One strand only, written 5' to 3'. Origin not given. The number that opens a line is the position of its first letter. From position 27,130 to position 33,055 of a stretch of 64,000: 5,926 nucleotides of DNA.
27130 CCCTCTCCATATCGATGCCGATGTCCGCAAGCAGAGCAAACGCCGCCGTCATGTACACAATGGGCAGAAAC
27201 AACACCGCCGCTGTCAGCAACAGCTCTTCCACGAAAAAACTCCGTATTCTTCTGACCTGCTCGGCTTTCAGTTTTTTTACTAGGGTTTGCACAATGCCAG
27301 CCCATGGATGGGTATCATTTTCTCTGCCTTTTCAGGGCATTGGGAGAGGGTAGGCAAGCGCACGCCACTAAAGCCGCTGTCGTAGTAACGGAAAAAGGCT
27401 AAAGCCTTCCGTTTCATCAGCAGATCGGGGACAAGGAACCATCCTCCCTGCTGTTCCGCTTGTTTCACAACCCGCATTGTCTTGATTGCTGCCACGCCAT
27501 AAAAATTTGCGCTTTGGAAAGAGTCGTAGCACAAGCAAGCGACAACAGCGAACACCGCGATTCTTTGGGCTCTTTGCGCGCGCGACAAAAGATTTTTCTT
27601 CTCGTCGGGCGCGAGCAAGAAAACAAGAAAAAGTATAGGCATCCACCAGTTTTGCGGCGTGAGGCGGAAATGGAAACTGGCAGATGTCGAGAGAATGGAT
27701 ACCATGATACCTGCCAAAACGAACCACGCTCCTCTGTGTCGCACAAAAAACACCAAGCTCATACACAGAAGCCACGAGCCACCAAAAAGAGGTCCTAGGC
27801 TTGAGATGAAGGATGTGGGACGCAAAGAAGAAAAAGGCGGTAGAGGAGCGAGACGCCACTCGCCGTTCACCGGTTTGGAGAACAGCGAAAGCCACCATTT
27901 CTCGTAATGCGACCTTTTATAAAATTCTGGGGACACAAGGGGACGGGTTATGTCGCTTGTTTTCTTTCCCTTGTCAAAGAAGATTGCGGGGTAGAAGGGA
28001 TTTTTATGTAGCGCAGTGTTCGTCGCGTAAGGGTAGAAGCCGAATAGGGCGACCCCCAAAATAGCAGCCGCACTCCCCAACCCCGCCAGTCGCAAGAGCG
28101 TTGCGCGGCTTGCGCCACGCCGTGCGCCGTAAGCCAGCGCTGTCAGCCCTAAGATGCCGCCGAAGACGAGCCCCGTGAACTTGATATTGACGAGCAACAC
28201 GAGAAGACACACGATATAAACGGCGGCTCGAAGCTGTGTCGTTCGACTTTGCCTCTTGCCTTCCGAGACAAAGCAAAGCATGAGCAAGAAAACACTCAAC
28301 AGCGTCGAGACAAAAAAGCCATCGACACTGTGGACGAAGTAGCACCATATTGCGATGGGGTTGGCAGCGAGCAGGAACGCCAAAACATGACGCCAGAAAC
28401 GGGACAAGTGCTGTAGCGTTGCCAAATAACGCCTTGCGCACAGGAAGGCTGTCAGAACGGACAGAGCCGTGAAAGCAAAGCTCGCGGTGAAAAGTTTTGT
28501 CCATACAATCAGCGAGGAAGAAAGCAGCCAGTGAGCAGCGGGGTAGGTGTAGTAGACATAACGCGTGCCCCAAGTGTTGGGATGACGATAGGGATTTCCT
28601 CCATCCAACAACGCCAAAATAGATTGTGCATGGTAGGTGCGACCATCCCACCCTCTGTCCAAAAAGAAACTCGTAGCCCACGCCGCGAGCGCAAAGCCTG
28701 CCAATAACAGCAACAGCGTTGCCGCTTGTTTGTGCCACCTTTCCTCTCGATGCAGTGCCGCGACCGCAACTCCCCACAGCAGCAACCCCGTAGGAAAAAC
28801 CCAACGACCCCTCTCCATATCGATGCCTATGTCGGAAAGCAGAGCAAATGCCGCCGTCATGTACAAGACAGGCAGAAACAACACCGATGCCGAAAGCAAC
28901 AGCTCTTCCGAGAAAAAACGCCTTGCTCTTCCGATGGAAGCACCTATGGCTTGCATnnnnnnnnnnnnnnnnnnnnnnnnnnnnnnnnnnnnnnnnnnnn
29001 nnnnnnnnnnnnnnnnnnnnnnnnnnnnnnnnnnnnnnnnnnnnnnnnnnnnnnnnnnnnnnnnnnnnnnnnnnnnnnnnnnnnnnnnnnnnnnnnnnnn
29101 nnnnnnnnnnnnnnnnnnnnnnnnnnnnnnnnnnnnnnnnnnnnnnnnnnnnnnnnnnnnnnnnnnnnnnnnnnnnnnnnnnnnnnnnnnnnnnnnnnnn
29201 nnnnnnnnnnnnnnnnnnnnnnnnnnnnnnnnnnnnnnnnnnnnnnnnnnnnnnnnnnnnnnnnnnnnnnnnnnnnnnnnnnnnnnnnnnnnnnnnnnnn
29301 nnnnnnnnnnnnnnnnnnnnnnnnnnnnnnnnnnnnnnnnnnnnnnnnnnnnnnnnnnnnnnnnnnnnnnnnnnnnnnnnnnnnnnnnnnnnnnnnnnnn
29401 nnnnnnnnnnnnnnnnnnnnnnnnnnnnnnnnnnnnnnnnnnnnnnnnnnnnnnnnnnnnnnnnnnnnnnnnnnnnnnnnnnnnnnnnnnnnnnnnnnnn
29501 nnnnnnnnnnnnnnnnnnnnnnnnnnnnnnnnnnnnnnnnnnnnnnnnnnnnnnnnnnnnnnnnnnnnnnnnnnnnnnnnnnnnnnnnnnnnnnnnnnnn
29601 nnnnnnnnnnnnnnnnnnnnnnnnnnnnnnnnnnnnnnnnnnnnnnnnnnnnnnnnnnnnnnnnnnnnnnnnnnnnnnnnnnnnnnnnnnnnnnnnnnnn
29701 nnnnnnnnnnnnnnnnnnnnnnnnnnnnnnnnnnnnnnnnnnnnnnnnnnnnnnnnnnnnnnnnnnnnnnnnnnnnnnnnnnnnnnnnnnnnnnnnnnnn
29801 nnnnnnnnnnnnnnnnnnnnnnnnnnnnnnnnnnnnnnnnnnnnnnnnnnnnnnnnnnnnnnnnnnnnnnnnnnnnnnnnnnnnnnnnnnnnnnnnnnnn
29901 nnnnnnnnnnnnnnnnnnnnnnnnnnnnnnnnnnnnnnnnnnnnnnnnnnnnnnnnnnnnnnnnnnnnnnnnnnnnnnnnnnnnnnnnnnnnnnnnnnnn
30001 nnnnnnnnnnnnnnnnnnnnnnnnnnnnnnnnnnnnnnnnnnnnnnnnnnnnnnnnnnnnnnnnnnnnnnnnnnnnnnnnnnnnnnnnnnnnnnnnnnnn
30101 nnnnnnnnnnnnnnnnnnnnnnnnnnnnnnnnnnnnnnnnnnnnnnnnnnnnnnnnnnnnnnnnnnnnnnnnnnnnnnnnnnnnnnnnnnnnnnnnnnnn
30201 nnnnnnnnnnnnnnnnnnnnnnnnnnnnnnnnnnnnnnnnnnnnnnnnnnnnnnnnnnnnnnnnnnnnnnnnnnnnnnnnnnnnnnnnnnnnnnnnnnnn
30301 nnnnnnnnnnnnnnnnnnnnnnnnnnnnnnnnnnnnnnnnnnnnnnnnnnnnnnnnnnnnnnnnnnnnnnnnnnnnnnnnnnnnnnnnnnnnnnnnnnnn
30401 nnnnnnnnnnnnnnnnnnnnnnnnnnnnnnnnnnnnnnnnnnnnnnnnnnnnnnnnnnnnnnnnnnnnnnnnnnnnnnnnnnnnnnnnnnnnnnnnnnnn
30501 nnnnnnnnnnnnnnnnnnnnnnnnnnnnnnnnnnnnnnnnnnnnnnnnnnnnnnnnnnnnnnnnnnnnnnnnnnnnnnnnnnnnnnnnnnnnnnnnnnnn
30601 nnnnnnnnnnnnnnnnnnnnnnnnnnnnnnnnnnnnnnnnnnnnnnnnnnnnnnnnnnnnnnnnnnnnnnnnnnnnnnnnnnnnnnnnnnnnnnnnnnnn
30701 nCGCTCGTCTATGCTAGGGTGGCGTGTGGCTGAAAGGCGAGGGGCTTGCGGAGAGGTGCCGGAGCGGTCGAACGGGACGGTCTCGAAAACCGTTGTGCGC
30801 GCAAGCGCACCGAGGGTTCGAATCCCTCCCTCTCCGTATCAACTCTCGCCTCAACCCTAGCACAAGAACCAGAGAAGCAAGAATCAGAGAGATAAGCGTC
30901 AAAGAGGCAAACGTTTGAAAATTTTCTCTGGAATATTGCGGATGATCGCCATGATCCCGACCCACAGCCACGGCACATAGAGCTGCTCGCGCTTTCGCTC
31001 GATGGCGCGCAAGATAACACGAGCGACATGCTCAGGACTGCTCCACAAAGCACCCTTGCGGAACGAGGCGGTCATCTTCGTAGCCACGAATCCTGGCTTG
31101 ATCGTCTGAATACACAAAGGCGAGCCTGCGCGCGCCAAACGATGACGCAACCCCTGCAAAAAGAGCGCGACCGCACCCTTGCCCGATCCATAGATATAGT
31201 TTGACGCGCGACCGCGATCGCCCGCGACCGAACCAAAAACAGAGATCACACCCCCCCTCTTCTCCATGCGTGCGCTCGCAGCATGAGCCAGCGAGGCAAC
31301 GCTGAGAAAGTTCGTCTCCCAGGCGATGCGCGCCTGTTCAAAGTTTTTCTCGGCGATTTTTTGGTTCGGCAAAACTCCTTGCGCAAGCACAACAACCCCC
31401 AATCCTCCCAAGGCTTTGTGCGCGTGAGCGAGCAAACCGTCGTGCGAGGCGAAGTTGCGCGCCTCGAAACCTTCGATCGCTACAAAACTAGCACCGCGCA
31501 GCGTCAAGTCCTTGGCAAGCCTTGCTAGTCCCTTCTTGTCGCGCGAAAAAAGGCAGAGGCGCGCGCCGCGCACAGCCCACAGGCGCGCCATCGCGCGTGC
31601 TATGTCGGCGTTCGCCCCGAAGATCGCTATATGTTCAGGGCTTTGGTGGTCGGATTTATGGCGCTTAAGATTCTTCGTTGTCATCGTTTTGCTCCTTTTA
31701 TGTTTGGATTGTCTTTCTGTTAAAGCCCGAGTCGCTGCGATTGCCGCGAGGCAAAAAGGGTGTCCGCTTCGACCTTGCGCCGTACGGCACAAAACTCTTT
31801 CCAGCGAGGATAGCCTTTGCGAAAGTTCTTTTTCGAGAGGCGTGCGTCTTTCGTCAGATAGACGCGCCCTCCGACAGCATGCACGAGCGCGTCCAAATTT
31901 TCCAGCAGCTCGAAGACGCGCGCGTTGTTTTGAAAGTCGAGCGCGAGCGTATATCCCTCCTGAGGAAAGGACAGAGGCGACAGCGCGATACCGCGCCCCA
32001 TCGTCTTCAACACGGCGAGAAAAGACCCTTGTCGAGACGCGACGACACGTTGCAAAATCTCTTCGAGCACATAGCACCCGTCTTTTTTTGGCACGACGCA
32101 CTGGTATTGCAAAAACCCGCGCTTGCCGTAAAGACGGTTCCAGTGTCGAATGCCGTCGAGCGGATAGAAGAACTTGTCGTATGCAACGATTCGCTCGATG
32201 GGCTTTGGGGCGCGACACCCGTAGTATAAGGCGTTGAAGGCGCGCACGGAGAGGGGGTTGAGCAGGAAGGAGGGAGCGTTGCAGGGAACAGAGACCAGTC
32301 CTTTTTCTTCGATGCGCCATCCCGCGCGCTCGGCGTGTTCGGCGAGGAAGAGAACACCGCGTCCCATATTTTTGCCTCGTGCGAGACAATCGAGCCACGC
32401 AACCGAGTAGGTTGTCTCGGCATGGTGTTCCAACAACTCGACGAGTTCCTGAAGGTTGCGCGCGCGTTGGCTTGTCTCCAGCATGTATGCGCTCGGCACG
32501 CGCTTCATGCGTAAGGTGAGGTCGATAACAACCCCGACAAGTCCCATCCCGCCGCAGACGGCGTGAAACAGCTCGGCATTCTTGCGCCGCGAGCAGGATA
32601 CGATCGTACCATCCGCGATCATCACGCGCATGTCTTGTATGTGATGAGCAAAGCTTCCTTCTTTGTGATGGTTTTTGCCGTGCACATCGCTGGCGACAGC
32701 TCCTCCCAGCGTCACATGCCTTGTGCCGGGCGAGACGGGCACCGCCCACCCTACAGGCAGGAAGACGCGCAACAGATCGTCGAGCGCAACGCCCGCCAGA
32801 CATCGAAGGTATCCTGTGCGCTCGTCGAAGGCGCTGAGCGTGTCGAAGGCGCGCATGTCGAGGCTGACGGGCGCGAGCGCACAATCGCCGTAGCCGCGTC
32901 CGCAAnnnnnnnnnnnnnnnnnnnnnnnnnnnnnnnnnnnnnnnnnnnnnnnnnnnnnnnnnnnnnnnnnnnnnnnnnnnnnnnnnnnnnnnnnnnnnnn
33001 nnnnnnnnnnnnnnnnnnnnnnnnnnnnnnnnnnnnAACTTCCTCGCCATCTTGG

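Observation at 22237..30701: Five tightly packed paralogous ~560-aa polytopic membrane proteins next to a DPA-type pathway: candidate arabinofuranosyltransferase array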

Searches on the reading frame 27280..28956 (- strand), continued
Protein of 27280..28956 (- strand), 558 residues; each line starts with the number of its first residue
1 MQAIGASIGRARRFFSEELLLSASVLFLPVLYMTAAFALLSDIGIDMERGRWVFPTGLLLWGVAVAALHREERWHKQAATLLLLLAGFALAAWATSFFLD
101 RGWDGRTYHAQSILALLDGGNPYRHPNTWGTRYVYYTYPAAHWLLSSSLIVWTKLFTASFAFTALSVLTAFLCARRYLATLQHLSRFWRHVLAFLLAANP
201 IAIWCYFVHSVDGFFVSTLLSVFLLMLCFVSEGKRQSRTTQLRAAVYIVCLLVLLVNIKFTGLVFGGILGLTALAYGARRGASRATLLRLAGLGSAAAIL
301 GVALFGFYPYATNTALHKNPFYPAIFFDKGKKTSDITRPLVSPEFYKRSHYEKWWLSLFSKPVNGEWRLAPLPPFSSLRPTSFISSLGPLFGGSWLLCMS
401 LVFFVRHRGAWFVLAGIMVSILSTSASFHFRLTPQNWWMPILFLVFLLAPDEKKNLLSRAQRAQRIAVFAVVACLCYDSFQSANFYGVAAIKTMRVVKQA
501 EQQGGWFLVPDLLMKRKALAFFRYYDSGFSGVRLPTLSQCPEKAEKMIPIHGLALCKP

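Call 64: find_encoding_contigs(protein=P0110, flank=8000, max_places=2)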
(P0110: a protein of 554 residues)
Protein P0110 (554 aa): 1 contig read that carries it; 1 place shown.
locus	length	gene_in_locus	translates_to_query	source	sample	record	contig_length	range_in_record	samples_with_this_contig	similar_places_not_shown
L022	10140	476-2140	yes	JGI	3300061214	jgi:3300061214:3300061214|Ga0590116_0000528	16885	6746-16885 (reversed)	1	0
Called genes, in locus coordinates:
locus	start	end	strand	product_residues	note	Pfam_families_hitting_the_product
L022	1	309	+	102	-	?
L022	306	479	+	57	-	-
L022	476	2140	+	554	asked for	-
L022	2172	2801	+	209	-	PF01135:PCMT, PF01596:Methyltransf_3, PF13847:Methyltransf_31 (weak), PF13578:Methyltransf_24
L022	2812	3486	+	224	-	PF00702:Hydrolase, PF12710:HAD, PF13419:HAD_2, PF13242:Hydrolase_like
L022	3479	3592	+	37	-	-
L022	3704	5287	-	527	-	PF01293:PEPCK_ATP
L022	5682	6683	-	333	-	PF12679:ABC2_membrane_2, PF12698:ABC2_membrane_3 (weak), PF10920:DUF2705, PF12730:ABC2_membrane_4, PF13346:ABC2_membrane_5 (weak)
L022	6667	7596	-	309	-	PF00005:ABC_tran, PF13304:AAA_21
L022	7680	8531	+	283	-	PF00657:Lipase_GDSL, PF13472:Lipase_GDSL_2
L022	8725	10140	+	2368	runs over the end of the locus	PF00501:AMP-binding, PF13193:AMP-binding_C, PF00550:PP-binding, PF00668:Condensation, PF00501:AMP-binding, PF13193:AMP-binding_C, PF00550:PP-binding, PF00668:Condensation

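Call 98: find_related_loci(query=A5, collection=metagenome_contigs, flank=10000)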
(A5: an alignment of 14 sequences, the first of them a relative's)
Query A5 (559 aa) in metagenome_contigs; peptide patterns used: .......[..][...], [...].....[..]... (x = any residue, [..] = any of these).
600 stretches matched a pattern (row limit reached: there are more); 370 encode a relative of the query (tblastn E <= 1e-3); the best 80 are kept; 80 distinct loci.
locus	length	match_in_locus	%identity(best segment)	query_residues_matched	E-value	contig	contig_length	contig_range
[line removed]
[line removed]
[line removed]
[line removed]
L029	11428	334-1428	36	73-435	6e-56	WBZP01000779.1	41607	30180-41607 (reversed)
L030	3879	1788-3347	30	26-536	2e-52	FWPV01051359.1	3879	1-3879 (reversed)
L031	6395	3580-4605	39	84-429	3e-52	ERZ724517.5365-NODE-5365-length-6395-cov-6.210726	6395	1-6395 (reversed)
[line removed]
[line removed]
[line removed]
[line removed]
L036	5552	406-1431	39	84-429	4e-49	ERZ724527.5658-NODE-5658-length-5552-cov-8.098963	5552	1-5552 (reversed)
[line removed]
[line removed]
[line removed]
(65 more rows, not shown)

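Call 107: find_encoding_contigs(protein=P0049, flank=10000, max_places=2)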
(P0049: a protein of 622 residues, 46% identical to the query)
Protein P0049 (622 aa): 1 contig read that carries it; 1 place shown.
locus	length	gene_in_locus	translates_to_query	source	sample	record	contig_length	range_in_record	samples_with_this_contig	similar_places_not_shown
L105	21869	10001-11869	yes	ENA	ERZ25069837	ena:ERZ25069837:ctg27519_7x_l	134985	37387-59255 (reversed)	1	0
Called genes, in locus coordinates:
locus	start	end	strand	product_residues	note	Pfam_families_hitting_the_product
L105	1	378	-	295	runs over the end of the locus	PF01553:Acyltransferase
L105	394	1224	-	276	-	PF13444:Acetyltransf_5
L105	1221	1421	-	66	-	-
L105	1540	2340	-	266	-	PF00950:ABC-3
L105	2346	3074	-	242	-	PF00005:ABC_tran, PF13304:AAA_21 (faint)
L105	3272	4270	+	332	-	PF01297:ZnuA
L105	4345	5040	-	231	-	PF00926:DHBP_synthase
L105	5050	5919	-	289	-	PF01040:UbiA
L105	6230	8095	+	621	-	-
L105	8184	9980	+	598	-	-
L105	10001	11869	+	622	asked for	-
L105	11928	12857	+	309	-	PF02790:COX2_TM, PF00116:COX2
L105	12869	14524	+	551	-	PF00115:COX1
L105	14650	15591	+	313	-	PF01040:UbiA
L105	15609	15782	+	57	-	-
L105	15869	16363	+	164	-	PF04442:CtaG_Cox11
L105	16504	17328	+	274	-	PF00510:COX3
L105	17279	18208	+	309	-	PF02104:SURF1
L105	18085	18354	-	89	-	-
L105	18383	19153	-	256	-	PF13489:Methyltransf_23 (weak), PF08241:Methyltransf_11 (weak)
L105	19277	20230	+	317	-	PF00892:EamA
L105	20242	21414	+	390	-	PF07690:MFS_1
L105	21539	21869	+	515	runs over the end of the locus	PF00171:Aldedh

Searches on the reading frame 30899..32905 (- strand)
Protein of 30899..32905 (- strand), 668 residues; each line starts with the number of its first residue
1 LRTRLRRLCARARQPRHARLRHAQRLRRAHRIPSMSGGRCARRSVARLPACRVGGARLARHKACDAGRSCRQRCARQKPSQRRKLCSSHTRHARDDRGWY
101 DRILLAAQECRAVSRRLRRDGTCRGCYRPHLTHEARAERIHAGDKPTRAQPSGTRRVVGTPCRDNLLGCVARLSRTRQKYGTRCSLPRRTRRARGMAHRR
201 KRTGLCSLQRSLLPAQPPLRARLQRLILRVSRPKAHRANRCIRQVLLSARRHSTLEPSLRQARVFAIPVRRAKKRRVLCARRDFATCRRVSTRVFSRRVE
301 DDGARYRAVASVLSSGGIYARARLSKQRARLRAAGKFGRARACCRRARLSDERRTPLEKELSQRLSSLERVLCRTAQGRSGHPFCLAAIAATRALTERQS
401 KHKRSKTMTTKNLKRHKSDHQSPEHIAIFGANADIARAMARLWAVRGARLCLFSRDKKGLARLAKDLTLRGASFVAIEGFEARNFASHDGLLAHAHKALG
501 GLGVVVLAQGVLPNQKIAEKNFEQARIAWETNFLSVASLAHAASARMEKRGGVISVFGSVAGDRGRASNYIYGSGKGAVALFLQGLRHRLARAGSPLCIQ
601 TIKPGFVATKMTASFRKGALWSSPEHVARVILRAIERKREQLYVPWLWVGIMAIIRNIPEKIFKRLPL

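Call 7: search_protein_families(library=pfam, proteins=[window:30899-32905:-], max_evalue=0.001)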
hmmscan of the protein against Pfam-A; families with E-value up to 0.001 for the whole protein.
window:30899-32905:- (668 aa): 2 families
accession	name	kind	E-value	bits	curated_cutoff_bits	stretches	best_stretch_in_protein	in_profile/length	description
PF00106.31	adh_short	-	2.7e-24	86.2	26.6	1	425-617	2-192/195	short chain dehydrogenase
PF13561.12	adh_short_C2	-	1.5e-15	57.8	27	1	432-616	3-185/236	Enoyl-(Acyl carrier protein) reductase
